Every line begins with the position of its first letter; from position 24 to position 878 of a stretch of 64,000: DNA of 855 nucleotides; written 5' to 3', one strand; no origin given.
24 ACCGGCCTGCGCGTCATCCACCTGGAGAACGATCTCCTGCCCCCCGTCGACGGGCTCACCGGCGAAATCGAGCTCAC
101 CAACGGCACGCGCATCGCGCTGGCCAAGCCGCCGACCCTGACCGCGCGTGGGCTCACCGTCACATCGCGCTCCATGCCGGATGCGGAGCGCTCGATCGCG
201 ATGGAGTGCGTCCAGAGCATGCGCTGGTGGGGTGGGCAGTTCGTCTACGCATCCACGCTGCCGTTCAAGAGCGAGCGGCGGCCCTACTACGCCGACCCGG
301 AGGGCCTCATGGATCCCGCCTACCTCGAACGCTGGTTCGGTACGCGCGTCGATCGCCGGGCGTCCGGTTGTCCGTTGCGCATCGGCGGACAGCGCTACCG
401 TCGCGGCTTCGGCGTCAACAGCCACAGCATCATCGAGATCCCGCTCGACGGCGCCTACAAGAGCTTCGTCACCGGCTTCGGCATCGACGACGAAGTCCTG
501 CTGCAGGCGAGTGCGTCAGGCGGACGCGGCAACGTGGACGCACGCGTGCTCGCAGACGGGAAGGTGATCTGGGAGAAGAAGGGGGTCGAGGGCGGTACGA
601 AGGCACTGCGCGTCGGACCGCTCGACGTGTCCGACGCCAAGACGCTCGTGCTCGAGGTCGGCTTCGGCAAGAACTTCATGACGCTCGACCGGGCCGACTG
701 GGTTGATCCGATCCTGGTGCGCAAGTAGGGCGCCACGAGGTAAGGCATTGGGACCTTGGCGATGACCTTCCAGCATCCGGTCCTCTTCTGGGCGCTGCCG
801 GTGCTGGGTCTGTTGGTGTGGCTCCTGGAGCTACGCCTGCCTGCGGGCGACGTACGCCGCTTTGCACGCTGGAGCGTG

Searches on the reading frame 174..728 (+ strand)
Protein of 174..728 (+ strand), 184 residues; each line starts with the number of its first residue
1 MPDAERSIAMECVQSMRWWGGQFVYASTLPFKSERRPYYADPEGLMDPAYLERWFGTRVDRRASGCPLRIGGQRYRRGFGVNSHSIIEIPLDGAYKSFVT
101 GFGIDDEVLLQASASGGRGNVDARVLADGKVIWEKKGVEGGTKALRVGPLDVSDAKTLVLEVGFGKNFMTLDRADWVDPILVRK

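Call 16: search_protein_families(library=pfam, proteins=[window:174-728:+], max_evalue=0.001)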
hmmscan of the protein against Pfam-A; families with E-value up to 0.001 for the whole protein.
window:174-728:+ (184 aa): 1 family
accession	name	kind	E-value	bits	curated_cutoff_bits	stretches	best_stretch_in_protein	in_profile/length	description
PF08305.17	NPCBM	-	1.1e-25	90.7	23.9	1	54-180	17-135/137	NPCBM/NEW2 domain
